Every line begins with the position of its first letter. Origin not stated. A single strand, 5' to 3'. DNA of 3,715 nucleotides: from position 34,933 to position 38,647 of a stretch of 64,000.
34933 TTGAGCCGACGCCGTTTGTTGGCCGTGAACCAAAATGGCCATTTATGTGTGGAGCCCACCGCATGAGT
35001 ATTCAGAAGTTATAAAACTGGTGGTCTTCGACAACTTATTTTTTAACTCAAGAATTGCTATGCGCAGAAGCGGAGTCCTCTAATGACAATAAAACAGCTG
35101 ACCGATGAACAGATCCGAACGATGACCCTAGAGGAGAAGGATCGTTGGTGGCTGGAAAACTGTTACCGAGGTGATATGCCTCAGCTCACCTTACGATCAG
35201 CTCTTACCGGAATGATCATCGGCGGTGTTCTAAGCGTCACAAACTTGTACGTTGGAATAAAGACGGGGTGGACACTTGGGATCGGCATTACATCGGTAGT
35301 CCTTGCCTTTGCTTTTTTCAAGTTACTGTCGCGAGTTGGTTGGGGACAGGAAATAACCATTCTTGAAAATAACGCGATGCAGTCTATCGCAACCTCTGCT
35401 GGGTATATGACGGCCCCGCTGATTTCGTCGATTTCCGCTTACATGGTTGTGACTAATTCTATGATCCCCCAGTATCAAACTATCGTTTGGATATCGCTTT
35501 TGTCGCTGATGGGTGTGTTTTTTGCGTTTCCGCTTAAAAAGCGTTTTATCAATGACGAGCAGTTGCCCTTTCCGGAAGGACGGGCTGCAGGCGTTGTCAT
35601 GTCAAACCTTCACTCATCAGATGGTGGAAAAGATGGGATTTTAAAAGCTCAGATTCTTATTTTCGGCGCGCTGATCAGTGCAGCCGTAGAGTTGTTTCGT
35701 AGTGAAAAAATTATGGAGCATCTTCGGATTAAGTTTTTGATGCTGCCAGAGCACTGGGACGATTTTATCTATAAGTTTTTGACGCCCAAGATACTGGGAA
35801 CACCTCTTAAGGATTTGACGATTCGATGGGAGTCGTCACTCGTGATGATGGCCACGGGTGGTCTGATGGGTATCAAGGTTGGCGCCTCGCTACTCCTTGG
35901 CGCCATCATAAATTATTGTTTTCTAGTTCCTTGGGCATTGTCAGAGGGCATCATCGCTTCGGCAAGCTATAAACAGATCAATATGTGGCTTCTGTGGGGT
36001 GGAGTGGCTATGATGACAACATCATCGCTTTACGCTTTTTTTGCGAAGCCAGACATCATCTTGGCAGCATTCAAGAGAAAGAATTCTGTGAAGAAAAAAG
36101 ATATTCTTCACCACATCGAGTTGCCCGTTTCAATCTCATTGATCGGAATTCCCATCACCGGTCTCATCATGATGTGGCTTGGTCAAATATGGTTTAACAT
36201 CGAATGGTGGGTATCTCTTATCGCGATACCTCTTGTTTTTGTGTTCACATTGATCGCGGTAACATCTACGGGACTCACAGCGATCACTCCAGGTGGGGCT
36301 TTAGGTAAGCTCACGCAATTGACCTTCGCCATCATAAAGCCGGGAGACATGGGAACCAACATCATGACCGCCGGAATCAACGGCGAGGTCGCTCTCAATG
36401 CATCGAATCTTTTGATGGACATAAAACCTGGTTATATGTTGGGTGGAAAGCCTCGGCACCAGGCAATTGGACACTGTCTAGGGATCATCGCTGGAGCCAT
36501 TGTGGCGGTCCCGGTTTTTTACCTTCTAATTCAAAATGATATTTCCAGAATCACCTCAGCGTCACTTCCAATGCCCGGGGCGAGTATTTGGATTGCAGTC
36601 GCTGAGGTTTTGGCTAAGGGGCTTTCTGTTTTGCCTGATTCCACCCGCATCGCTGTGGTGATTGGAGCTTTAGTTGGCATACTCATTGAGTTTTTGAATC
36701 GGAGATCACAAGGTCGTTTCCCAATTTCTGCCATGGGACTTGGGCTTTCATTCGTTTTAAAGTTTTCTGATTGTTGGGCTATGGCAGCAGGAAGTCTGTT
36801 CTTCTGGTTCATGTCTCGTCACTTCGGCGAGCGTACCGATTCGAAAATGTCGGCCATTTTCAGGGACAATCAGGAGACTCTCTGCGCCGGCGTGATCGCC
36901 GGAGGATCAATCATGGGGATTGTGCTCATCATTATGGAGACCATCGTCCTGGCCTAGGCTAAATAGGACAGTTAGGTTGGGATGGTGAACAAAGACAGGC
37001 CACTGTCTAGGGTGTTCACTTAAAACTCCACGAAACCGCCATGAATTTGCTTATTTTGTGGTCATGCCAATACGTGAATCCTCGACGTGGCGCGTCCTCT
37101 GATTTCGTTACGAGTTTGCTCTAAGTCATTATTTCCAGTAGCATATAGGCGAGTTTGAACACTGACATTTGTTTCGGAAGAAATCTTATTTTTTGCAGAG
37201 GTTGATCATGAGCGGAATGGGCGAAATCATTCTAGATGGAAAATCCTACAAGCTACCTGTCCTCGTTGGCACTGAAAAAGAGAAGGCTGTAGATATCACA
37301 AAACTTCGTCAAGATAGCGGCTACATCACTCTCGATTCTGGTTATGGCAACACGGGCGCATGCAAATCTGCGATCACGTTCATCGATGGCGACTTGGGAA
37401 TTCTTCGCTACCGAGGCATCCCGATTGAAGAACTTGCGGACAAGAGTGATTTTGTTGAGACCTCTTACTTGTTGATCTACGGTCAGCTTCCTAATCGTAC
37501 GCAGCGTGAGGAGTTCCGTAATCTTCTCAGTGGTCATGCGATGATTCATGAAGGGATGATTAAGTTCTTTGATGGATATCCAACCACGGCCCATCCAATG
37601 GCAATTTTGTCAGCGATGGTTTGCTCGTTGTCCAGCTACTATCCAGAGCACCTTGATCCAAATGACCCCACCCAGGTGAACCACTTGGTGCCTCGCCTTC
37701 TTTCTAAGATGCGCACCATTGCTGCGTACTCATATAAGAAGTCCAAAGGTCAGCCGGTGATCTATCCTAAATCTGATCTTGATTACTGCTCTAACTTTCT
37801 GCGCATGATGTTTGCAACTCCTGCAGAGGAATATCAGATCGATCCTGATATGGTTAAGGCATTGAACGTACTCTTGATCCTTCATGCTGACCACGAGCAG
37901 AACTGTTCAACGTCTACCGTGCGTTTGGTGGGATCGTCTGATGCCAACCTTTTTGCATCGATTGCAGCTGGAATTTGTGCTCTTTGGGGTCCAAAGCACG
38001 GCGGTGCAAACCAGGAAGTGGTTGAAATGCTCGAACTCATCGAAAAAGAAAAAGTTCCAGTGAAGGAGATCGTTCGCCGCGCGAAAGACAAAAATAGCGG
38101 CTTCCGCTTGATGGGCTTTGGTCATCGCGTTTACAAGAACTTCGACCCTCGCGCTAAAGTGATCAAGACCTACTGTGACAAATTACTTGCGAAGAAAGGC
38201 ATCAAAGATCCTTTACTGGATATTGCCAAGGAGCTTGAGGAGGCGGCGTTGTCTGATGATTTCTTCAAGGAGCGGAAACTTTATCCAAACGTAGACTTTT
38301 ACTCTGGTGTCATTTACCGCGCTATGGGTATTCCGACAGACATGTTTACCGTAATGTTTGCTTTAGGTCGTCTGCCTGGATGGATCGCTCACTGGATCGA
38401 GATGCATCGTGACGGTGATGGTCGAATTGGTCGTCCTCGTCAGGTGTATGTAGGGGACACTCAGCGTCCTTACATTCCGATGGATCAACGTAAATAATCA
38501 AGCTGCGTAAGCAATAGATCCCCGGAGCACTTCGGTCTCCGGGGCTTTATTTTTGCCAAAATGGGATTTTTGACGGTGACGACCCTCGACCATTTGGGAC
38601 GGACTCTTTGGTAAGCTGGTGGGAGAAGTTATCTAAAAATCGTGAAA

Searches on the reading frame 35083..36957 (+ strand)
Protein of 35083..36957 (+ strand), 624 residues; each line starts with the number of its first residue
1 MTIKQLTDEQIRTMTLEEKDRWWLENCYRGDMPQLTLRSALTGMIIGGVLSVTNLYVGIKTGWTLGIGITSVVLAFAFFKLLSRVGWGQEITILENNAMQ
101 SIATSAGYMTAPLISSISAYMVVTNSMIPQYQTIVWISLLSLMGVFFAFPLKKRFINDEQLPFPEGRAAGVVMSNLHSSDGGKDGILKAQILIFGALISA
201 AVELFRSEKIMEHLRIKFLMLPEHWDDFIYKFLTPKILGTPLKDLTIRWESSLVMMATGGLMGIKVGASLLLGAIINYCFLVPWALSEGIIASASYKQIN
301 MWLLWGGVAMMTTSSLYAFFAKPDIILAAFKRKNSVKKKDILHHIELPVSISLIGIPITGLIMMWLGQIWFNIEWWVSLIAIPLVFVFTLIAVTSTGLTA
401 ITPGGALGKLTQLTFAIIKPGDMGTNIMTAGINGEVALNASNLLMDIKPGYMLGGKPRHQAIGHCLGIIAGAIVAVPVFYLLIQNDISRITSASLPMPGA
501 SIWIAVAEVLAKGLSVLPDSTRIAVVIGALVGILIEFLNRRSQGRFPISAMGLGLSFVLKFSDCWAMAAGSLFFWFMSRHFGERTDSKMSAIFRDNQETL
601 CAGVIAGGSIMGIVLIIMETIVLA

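Call 59: search_protein_families(library=pfam, proteins=[window:35083-36957:+], max_evalue=0.00001)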
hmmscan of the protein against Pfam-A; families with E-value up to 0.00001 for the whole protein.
window:35083-36957:+ (624 aa): 1 family
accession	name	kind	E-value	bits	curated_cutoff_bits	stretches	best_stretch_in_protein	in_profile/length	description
PF03169.20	OPT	-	7.3e-72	243.4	25.8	1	34-618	1-622/623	OPT oligopeptide transporter protein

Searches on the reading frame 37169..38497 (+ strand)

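Call 59: search_protein_families(library=pfam, proteins=[window:37169-38497:+], max_evalue=0.00001)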
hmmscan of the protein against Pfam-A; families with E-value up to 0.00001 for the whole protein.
window:37169-38497:+ (442 aa): 1 family
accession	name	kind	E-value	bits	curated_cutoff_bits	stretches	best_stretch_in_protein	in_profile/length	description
PF00285.26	Citrate_synt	-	1.9e-140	468.4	27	1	58-424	1-357/357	Citrate synthase, C-terminal domain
